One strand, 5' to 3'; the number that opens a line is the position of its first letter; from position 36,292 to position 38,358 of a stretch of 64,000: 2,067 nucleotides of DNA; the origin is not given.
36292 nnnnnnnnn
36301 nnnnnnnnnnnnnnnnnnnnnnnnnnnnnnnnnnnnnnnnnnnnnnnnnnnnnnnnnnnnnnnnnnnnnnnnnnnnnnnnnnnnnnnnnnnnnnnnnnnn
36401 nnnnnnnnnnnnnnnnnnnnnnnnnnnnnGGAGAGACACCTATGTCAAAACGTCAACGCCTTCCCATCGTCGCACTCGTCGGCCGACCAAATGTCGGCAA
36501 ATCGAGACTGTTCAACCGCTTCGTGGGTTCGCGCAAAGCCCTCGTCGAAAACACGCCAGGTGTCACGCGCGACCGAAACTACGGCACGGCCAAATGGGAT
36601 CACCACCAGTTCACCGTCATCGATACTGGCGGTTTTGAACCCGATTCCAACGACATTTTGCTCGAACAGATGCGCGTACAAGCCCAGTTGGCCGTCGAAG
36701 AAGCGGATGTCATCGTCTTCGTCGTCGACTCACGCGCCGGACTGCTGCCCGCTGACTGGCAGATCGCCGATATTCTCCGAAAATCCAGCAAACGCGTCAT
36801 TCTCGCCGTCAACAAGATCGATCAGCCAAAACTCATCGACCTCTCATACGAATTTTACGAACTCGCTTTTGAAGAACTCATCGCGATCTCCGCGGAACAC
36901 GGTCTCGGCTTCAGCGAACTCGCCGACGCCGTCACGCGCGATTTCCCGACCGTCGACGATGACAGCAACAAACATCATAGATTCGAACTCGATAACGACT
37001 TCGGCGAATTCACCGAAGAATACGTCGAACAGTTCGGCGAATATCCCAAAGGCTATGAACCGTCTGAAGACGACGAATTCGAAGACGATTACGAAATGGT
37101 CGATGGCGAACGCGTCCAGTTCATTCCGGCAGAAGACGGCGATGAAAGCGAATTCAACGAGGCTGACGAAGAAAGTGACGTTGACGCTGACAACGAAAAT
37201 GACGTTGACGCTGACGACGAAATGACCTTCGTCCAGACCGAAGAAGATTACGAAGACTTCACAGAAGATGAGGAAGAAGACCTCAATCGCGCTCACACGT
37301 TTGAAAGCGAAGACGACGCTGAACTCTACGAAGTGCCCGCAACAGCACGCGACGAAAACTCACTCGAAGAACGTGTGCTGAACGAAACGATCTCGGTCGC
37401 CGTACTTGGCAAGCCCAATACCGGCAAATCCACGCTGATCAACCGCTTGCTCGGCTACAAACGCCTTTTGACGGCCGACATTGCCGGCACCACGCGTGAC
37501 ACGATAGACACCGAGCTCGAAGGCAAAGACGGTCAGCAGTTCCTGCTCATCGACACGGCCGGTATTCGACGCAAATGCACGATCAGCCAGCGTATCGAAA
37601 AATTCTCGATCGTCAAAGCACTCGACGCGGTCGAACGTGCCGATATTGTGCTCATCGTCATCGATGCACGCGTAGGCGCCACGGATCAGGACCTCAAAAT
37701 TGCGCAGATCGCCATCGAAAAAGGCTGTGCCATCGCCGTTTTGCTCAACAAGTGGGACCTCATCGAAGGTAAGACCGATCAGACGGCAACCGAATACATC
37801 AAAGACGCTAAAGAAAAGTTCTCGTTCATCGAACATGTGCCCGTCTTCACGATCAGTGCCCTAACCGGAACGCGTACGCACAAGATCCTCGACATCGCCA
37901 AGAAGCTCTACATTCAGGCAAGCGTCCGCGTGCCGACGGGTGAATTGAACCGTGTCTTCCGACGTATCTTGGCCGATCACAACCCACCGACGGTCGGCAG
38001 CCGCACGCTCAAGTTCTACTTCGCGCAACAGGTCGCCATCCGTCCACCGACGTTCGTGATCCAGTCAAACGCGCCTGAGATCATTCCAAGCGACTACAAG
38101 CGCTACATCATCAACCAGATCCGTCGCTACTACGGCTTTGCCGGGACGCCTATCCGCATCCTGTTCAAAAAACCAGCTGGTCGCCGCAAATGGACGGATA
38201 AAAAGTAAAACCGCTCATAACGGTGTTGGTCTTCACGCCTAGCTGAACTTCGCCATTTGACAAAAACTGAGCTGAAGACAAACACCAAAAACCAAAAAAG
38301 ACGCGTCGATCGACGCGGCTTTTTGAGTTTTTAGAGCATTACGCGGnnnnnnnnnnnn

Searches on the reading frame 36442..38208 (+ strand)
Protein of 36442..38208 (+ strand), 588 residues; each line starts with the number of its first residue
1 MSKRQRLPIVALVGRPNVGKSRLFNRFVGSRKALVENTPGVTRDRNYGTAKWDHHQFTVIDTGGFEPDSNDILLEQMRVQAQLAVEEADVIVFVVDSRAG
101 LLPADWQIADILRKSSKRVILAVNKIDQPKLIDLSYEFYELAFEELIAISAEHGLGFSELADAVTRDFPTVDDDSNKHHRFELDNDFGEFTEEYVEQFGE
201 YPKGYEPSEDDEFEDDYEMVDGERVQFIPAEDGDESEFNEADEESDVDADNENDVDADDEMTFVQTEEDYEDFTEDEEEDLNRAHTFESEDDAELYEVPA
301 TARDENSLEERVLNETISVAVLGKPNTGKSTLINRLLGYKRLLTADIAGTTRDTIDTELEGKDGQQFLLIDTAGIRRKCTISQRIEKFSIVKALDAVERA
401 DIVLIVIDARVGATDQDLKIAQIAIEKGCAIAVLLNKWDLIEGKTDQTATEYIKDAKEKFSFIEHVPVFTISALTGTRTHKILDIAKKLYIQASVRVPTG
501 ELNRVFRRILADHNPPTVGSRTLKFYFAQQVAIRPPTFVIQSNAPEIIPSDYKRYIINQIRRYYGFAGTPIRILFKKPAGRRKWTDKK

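Call 13: search_protein_families(library=pfam, proteins=[window:36442-38208:+], max_evalue=0.001)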
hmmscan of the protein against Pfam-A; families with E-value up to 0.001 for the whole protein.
window:36442-38208:+ (588 aa): 12 families
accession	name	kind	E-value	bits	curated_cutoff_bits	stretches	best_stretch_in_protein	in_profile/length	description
PF01926.29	MMR_HSR1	-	3e-57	192.1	21.9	2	10-125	2-113/113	50S ribosome-binding GTPase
PF02421.24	FeoB_N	-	1e-29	103.5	27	2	10-163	3-155/156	Ferrous iron transport protein B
PF14714.11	KH_dom-like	-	2.8e-28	98.5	27.3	1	496-576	1-81/81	KH-domain-like of EngA bacterial GTPase enzymes, C-terminal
PF00009.33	GTP_EFTU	-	8.1e-24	84.7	26.5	2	315-488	2-184/188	Elongation factor Tu GTP binding domain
PF04548.22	AIG1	-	1.7e-11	44.3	27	1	319-421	3-104/212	AIG1 family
PF03193.22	RsgA_GTPase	-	2.6e-09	37.6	30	0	284-376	75-169/174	RsgA GTPase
PF00350.29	Dynamin_N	-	3e-08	34.3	27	0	319-353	1-34/168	Dynamin family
PF08477.19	Roc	-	1.2e-07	32.4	27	0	10-127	2-119/119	Ras of Complex, Roc, domain of DAPkinase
PF00071.28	Ras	-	1.9e-06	28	21.6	0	10-130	2-118/162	Ras family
PF09439.16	SRPRB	-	3.9e-05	23.5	25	0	7-98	3-83/178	Signal recognition particle receptor beta subunit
PF05621.17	TniB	-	0.00013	22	22.4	0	2-30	30-58/189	Bacterial TniB protein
PF13479.12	AAA_24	-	0.00023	21.5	27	0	317-356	3-39/195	AAA domain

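Call 16: find_related_loci(query=window:36442-38208:+, collection=genome_contigs, flank=10000)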
Query window:36442-38208:+ (588 aa) in genome_contigs; peptide patterns used: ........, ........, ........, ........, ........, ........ (x = any residue, [..] = any of these).
95 stretches matched a pattern; 11 encode a relative of the query (tblastn E <= 1e-3); 11 distinct loci.
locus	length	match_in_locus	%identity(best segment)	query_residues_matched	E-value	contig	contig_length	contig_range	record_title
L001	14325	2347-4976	78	1-587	0e+0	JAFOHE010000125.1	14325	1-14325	MAG: Proteobacteria bacterium isolate RGIG464 Dairy_cattle_Colon.Co__c1323424, whole genome shotgun sequence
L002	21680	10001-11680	79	1-588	0e+0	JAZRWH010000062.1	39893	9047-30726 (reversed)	MAG: Myxococcota bacterium isolate T1900044952_TA20190005.MAGScoT_cleanbin_000039 SGB_3703_k141_882286, whole genome sho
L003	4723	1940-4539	69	4-588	0e+0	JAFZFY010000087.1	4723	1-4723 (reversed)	MAG: Proteobacteria bacterium isolate RGIG7731 Water_buffalos_Rectum-3__c110692, whole genome shotgun sequence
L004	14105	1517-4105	72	1-584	0e+0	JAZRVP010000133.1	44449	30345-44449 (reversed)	MAG: Myxococcota bacterium isolate T1900044953_TA20190006.MAGScoT_cleanbin_000031 SGB_3738_k141_874988, whole genome sho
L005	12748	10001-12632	70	4-584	0e+0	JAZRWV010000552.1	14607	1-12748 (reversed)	MAG: Myxococcota bacterium isolate T1900044951_TA20190004.MAGScoT_cleanbin_000050 SGB_3670_k141_1901244, whole genome sh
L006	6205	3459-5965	71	4-580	0e+0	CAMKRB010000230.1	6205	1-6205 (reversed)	MAG: uncultured Myxococcales bacterium isolate SRR12081292_bin.20_metaWRAP_v1.3_MAG genome assembly, contig: ERZ12289771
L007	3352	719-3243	69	4-584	0e+0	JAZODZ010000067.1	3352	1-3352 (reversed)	MAG: Myxococcota bacterium isolate T1900044750_TS20190416.MAGScoT_cleanbin_000055 SGB_2193_k141_996881, whole genome sho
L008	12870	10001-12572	69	4-587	0e+0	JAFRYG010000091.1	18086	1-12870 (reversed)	MAG: Proteobacteria bacterium isolate RGIG2907 Goat_Omasum.Co__c1034277, whole genome shotgun sequence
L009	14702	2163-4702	69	4-588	0e+0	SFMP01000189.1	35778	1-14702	MAG: Myxococcales bacterium isolate W2P31.034 Contig23898, whole genome shotgun sequence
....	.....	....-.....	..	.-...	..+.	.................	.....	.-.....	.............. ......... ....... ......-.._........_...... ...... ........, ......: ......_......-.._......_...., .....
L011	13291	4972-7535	77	6-588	2e-156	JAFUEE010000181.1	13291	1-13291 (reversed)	MAG: Proteobacteria bacterium isolate RGIG4413 Roe_deer_Omasum-2__c333296, whole genome shotgun sequence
